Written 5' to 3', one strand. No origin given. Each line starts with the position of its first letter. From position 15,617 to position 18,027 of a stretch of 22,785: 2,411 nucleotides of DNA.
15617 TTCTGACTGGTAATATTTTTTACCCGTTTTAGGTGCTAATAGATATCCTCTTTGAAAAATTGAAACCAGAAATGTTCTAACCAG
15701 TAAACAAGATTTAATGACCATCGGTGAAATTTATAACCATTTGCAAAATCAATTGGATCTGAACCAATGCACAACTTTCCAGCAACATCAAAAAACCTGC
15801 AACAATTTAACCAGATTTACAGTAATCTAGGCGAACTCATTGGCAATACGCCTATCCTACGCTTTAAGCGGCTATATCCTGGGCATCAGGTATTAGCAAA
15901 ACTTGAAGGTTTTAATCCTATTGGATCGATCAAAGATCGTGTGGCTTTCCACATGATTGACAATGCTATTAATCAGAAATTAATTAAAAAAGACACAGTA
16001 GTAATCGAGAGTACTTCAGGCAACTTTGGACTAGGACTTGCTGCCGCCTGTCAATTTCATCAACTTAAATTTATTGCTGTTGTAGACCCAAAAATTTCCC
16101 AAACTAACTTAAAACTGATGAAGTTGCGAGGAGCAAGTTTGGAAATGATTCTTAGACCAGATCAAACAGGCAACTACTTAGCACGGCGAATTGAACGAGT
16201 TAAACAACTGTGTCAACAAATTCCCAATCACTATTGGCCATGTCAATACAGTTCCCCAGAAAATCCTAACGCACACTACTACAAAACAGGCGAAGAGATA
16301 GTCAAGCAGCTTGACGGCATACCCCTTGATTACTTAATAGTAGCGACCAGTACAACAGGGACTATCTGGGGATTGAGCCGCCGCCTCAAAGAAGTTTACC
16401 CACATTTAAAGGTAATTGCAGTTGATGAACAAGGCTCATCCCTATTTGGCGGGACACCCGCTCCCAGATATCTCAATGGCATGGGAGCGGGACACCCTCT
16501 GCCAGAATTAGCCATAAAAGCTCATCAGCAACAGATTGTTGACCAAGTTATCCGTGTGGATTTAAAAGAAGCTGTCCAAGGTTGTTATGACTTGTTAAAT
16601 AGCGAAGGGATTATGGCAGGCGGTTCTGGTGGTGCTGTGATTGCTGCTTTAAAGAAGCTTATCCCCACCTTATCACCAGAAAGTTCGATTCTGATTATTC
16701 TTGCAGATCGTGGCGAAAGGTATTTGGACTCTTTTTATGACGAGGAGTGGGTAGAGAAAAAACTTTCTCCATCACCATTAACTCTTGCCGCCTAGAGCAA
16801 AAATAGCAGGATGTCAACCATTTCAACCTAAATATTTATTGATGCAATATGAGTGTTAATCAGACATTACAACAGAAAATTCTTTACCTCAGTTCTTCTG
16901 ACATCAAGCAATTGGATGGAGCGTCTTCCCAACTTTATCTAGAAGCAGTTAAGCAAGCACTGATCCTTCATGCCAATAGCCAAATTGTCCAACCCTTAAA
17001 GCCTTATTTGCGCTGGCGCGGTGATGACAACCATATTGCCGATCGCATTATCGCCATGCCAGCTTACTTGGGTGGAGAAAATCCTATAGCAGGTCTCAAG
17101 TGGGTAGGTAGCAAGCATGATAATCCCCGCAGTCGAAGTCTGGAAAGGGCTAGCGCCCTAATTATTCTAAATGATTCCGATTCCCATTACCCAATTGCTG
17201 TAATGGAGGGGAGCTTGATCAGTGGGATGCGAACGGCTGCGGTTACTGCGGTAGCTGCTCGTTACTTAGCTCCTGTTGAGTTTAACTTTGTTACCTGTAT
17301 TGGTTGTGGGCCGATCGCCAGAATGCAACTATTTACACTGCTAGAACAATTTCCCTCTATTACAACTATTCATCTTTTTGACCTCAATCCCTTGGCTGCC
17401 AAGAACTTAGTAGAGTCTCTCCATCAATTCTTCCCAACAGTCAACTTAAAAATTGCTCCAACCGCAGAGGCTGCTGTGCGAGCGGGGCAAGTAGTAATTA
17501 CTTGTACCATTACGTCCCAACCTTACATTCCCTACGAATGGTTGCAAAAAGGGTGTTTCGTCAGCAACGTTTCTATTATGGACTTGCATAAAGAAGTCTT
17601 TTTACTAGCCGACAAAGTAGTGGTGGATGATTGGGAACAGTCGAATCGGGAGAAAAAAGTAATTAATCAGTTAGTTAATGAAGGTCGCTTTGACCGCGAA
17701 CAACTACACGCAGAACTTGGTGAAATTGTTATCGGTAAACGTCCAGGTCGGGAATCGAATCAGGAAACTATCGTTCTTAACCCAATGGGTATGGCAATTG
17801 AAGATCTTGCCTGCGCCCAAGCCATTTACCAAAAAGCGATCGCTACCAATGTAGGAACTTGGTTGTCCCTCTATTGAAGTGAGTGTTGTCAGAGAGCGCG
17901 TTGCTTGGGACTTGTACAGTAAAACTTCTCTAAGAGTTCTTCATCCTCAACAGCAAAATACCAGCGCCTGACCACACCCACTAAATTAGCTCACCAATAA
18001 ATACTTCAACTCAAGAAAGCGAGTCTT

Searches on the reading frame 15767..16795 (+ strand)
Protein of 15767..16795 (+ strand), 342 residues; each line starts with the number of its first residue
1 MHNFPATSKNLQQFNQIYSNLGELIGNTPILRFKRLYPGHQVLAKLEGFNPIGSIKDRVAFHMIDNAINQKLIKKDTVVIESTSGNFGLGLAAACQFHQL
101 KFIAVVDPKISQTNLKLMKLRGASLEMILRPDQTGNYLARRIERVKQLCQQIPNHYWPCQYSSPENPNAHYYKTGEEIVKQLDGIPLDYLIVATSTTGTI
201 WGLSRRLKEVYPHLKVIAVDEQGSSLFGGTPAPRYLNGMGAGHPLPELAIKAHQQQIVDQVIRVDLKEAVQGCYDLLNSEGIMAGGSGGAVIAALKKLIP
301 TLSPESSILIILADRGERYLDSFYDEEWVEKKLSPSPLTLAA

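Call 4: search_protein_families(library=pfam, proteins=[window:15767-16795:+], max_evalue=0.01)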
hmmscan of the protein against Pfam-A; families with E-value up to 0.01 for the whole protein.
window:15767-16795:+ (342 aa): 1 family
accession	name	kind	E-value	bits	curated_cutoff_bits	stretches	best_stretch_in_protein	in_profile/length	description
PF00291.31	PALP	-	2.5e-62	211.3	35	1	24-314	4-295/295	Pyridoxal-phosphate dependent enzyme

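Call 6: search_protein_families(library=ncbifam, proteins=[window:15767-16795:+], max_evalue=0.01)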
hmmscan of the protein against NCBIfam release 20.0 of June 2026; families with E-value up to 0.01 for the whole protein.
window:15767-16795:+ (342 aa): 35 families (the best 25 are shown)
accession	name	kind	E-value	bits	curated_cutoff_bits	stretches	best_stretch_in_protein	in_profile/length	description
TIGR03945.1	PLP_SbnA_fam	equivalog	1e-107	359.7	349.95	1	23-329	3-304/304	2,3-diaminopropionate biosynthesis protein SbnA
TIGR01136.1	cysKM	subfamily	1e-68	231.9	344.15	1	23-321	3-295/299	cysteine synthase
TIGR01139.1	cysK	equivalog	2.4e-65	220.7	350.95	1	23-321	3-294/298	cysteine synthase A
TIGR01137.1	cysta_beta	equivalog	9.3e-60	202.6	510.25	1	19-332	3-318/457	cystathionine beta-synthase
NF007989.0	PRK10717.1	equivalog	2.1e-57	194.7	387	1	16-332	3-325/334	cysteine synthase A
NF008735.0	PRK11761.1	equivalog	2.2e-50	171.6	413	1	18-322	3-291/296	cysteine synthase CysM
TIGR01138.1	cysM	equivalog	3.7e-50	171.1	394.2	1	22-322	3-287/290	cysteine synthase B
NF053679.1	CysteaSynCapA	equivalog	1e-48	165.9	600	1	15-331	4-326/329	cysteate synthase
NF052478.1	CystDsulMYC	equivalog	3.8e-18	65.9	600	1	44-332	41-333/354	L-cysteine desulfhydrase Cds1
NF005292.0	PRK06815.1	equivalog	6.8e-13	48.3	371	1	16-220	10-203/320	threonine/serine dehydratase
TIGR01127.1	ilvA_1Cterm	equivalog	9.9e-12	44.5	378.75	1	39-296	14-266/380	threonine ammonia-lyase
TIGR02079.1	THD1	equivalog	2e-11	43.3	440.55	1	16-307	5-298/410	threonine ammonia-lyase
NF006674.0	PRK09224.1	subfamily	1.5e-10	40.4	577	1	40-300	40-296/508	threonine ammonia-lyase IlvA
NF006390.0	PRK08639.1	equivalog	1.8e-10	40.4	421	1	10-225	8-216/418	threonine ammonia-lyase IlvA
TIGR01124.1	ilvA_2Cterm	equivalog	1.2e-09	37.3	411.3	1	39-305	31-293/499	threonine ammonia-lyase, biosynthetic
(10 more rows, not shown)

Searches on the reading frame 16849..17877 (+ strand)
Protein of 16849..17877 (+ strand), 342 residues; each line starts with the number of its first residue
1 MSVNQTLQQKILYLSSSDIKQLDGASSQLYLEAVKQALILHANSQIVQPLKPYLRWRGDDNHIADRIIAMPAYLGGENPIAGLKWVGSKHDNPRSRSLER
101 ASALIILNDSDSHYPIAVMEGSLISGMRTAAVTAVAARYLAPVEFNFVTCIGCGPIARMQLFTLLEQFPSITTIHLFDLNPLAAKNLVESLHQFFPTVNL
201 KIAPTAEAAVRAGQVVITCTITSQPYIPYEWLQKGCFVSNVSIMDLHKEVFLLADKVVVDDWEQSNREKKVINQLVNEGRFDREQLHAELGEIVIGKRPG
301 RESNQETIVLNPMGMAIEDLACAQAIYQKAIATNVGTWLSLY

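Call 4: search_protein_families(library=pfam, proteins=[window:16849-17877:+], max_evalue=0.01)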
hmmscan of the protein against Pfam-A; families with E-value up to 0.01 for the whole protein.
window:16849-17877:+ (342 aa): 1 family
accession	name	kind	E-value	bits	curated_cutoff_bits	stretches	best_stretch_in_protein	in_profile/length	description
PF02423.21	OCD_Mu_crystall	-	1.6e-57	195.3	24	1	29-332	19-312/314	Ornithine cyclodeaminase/mu-crystallin family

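Call 6: search_protein_families(library=ncbifam, proteins=[window:16849-17877:+], max_evalue=0.01)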
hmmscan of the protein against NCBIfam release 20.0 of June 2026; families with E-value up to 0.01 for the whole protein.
window:16849-17877:+ (342 aa): 14 families
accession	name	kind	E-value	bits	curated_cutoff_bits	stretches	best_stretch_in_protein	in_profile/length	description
TIGR03944.1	dehyd_SbnB_fam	equivalog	3.1e-117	391.2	326.9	1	12-341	2-326/327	2,3-diaminopropionate biosynthesis protein SbnB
TIGR02371.1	ala_DH_arch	equivalog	3.3e-53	180.9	409.15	1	11-341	2-324/325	alanine dehydrogenase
NF004848.0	PRK06199.1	subfamily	3.6e-51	174.4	362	1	65-342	76-373/379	tyramine oxidase subunit B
NF006379.0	PRK08618.1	equivalog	5.6e-43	147.5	417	1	13-338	3-323/326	ornithine cyclodeaminase family protein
NF004793.0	PRK06141.1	equivalog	4.4e-33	114.6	322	1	47-330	31-311/314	bifunctional Delta(1)-pyrroline-2-carboxylate/Delta(1)-piperideine-2-carboxylate reductase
NF006141.0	PRK08291.1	equivalog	1.9e-29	102.7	408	1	121-338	108-327/330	cyclodeaminase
TIGR02992.1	ectoine_eutC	equivalog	2.3e-27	95.9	471.65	1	118-337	102-323/326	ectoine utilization protein EutC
NF005762.1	PRK07589.1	equivalog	3e-27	95.4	350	1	82-341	66-320/334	ornithine cyclodeaminase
NF005296.0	PRK06823.1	equivalog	1.7e-19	70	438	1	71-329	55-312/315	ornithine cyclodeaminase family protein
NF045643.1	ImmsucRedBhcD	equivalog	5.9e-19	68.6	500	1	81-337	64-317/321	iminosuccinate reductase BhcD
NF005011.0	PRK06407.1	subfamily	2.9e-16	59.5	337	1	101-327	75-296/302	ornithine cyclodeaminase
NF005603.0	PRK07340.1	equivalog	2.1e-14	53.5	266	1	32-330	23-303/307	delta(1)-pyrroline-2-carboxylate reductase family protein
NF045512.1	PyrPipCarbRedLhpI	equivalog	5.8e-09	35.5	400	1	32-323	19-290/298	bifunctional Delta(1)-pyrroline-2-carboxylate/Delta(1)-piperideine-2-carboxylate reductase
NF009201.0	PRK12549.1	subfamily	0.0029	16.8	235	1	151-251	135-238/286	shikimate dehydrogenase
